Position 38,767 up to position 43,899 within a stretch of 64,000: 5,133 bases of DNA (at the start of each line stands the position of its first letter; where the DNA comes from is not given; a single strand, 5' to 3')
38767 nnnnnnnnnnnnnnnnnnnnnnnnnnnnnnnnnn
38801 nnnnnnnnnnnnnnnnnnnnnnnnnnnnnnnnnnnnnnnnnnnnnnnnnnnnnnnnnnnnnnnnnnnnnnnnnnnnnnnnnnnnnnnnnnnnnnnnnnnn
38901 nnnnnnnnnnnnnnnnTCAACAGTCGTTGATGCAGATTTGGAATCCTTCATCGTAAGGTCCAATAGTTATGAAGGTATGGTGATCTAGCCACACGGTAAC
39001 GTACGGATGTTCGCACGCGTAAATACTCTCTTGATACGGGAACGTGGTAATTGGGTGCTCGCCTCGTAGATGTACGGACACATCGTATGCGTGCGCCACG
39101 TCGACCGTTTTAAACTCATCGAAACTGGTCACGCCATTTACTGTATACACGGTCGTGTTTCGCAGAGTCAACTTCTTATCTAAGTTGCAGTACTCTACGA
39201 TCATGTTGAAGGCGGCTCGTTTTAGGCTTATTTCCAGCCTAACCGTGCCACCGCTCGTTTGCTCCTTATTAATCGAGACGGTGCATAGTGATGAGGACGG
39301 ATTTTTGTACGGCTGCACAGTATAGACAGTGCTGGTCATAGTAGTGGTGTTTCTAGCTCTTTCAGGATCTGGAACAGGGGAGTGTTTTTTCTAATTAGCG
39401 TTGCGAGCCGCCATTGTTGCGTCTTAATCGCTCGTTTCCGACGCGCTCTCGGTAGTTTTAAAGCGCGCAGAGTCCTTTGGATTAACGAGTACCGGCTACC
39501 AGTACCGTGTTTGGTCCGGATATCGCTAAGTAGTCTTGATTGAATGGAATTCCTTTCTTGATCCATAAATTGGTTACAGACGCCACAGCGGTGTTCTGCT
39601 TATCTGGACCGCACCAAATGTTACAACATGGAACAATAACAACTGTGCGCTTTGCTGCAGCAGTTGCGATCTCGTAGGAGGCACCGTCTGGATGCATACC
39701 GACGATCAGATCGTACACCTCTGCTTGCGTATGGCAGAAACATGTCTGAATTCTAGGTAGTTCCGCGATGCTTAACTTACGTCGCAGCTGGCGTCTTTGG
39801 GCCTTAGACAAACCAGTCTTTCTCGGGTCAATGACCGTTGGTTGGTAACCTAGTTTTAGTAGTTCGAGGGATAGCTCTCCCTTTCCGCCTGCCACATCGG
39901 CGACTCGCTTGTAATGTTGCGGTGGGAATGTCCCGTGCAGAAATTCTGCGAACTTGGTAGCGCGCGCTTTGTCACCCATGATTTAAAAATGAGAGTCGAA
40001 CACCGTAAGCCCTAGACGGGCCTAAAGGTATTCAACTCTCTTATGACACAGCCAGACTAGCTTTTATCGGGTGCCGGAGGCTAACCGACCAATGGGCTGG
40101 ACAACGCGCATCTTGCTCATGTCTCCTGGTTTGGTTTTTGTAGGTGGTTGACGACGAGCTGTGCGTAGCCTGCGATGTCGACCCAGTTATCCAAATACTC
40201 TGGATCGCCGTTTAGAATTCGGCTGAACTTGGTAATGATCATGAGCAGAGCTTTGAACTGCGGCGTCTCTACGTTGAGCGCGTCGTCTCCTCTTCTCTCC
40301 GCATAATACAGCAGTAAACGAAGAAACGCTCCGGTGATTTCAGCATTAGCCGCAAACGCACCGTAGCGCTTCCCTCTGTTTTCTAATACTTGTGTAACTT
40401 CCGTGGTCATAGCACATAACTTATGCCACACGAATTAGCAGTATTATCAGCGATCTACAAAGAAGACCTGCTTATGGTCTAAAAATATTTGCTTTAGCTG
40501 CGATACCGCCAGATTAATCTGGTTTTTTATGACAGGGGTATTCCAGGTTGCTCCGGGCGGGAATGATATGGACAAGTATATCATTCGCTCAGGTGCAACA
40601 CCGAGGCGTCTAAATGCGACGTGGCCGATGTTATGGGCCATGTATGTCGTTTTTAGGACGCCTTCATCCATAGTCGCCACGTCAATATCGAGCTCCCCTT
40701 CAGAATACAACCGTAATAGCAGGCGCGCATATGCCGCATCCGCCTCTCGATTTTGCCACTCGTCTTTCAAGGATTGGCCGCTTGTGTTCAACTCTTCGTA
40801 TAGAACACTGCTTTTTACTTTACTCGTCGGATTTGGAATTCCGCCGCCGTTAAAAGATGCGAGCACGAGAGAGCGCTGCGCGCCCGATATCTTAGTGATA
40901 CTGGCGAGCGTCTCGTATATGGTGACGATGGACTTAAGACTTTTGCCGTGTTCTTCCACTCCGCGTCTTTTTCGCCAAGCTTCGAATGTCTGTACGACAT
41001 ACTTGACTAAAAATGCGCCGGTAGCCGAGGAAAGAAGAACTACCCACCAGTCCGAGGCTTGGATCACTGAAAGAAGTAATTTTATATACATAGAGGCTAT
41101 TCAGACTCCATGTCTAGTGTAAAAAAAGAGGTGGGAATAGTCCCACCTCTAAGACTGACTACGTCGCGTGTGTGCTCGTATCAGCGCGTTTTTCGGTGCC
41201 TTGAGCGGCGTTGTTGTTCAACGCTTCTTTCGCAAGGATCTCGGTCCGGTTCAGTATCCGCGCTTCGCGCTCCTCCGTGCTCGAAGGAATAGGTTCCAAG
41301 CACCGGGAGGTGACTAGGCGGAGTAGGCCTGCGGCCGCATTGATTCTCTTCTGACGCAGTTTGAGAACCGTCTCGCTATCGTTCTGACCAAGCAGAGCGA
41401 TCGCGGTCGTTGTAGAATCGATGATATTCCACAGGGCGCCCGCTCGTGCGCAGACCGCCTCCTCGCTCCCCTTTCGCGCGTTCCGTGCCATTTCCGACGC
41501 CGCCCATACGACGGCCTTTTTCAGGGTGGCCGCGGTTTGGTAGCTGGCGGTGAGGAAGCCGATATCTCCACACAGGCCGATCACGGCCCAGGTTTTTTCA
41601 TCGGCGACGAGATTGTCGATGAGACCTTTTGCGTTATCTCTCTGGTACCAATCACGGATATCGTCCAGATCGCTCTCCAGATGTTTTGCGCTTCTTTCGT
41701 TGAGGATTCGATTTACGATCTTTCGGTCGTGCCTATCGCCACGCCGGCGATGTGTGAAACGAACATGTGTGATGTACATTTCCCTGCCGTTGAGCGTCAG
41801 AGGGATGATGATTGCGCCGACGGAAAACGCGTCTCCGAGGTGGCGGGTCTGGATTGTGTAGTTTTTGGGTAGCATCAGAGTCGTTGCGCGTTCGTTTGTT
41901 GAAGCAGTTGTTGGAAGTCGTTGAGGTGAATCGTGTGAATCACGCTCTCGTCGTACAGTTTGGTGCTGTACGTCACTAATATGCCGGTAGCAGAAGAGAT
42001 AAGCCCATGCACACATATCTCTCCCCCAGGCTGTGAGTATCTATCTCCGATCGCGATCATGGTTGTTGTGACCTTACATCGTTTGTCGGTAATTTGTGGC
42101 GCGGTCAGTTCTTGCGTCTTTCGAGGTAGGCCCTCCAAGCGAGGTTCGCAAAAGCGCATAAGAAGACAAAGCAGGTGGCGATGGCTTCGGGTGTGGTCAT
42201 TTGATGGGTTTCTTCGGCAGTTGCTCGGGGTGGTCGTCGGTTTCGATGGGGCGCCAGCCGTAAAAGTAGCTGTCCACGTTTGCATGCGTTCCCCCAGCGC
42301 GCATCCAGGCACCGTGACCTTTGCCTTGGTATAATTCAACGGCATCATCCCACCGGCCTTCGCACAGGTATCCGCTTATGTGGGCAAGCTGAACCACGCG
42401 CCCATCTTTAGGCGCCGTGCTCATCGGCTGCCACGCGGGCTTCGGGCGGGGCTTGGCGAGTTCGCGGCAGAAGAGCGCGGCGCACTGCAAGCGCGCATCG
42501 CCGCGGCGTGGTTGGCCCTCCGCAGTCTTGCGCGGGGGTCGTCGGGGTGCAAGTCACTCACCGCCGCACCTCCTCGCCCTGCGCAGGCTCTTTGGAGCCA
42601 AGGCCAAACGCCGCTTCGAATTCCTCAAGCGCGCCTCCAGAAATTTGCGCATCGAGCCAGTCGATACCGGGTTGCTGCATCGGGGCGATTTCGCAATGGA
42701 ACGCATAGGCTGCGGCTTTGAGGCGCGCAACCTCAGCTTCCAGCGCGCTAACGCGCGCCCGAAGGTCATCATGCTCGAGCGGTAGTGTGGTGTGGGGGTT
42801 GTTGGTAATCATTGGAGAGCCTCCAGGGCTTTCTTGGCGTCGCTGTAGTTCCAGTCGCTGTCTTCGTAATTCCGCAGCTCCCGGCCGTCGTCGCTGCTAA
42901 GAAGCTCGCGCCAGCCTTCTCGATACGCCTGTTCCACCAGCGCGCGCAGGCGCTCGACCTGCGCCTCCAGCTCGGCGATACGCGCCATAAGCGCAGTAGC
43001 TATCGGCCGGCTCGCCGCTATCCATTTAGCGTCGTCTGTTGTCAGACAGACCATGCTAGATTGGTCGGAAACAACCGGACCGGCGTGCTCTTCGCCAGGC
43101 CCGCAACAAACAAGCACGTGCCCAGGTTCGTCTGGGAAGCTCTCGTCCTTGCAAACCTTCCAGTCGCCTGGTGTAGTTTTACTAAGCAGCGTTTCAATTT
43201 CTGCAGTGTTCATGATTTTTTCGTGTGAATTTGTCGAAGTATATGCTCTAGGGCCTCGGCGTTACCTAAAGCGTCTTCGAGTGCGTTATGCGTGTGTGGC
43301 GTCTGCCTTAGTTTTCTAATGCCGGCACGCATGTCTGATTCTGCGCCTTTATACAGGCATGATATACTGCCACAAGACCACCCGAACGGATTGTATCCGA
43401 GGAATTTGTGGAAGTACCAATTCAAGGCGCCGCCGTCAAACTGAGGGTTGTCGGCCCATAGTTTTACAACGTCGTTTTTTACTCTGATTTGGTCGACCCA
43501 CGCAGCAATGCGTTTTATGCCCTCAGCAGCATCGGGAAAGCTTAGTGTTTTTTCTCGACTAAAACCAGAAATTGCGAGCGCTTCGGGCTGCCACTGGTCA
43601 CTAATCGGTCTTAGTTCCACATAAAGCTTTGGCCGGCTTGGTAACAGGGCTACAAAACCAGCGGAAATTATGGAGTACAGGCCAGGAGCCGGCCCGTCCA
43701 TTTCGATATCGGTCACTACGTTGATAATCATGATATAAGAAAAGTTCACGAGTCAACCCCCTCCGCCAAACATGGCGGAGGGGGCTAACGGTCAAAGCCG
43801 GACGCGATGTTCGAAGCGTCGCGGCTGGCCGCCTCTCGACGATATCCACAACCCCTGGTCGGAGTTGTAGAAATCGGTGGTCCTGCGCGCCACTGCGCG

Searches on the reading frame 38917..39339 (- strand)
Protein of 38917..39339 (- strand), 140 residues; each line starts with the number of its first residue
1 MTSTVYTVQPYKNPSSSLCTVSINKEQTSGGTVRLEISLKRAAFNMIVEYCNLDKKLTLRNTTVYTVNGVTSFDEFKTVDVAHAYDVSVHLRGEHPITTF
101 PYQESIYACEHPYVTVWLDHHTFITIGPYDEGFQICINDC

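Call 23: search_protein_families(library=pfam, max_evalue=0.01, proteins=[window:38917-39339:-])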
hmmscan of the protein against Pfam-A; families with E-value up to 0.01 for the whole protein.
window:38917-39339:- (140 aa): 0 families

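Call 25: list_cluster_members(proteins=[window:38552-38728:-, window:38552-38779:-, window:38552-38911:+, window:38412-38552:-, window:38920-39339:-, window:39485-39979:-, window:16191-16388:-, window:37081-37593:-, window:38412-38585:+, window:40120-40431:-])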
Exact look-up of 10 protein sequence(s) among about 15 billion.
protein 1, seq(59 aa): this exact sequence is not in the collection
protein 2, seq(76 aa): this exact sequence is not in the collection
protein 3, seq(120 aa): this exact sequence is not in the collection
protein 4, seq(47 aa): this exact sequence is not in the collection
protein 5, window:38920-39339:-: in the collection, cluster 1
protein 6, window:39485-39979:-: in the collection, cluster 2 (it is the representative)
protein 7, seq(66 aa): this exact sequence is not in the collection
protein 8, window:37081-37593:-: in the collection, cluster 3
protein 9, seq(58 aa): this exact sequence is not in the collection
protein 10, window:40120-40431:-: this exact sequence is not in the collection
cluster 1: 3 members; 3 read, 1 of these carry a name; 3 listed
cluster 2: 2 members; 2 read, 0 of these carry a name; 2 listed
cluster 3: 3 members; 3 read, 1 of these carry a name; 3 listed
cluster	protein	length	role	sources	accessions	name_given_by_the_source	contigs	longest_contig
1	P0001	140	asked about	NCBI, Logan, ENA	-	-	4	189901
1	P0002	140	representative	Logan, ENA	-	-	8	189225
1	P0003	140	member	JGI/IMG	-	hypothetical protein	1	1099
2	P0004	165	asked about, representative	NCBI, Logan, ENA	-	-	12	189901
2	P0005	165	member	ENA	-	-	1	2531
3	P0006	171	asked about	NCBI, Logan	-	-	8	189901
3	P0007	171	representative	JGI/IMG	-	hypothetical protein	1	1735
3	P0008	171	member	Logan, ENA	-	-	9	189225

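Call 98: search_protein_families(library=padloc, max_evalue=1, proteins=[window:38917-39339:-])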
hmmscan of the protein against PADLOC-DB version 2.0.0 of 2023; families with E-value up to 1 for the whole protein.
window:38917-39339:- (140 aa): 0 families

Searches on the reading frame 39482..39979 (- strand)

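Call 23: search_protein_families(library=pfam, max_evalue=0.01, proteins=[window:39482-39979:-])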
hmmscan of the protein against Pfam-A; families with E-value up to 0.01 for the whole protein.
window:39482-39979:- (165 aa): 2 families
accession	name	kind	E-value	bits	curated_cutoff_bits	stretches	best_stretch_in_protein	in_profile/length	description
PF13679.12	Methyltransf_32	-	0.0026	18.1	27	1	20-120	23-137/143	Methyltransferase domain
PF13649.12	Methyltransf_25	-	0.0036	18.4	27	1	26-93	1-69/97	Methyltransferase domain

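Call 98: search_protein_families(library=padloc, max_evalue=1, proteins=[window:39482-39979:-])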
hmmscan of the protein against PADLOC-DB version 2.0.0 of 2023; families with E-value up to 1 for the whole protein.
window:39482-39979:- (165 aa): 1 family
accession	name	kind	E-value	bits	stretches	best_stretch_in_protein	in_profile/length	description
PDLC04134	mad2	-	1.1e-06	25.7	1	9-101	278-370/492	mads_2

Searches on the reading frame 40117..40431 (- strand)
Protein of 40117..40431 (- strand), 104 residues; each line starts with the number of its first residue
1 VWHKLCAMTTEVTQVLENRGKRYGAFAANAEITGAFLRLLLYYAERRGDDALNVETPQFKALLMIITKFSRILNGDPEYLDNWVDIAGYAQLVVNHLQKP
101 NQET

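Call 23: search_protein_families(library=pfam, max_evalue=0.01, proteins=[window:40117-40431:-])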
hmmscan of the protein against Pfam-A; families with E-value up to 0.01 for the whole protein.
window:40117-40431:- (104 aa): 1 family
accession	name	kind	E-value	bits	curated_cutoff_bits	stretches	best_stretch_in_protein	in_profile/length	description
PF19905.4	DUF6378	-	1.5e-08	35.2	27.1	1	14-93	9-77/81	Domain of unknown function (DUF6378)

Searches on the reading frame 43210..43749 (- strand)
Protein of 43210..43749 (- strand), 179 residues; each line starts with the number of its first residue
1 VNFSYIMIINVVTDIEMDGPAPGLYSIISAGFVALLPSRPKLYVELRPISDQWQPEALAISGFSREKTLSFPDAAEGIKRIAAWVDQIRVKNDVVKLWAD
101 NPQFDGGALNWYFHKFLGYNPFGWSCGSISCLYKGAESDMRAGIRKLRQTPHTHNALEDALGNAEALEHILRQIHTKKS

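Call 23: search_protein_families(library=pfam, max_evalue=0.01, proteins=[window:43210-43749:-])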
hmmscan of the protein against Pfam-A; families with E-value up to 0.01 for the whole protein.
window:43210-43749:- (179 aa): 1 family
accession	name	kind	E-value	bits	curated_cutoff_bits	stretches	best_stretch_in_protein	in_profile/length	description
PF16473.11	Rv2179c-like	-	2.5e-06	27.7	27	1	78-170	84-176/177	3'-5' exoribonuclease Rv2179c-like domain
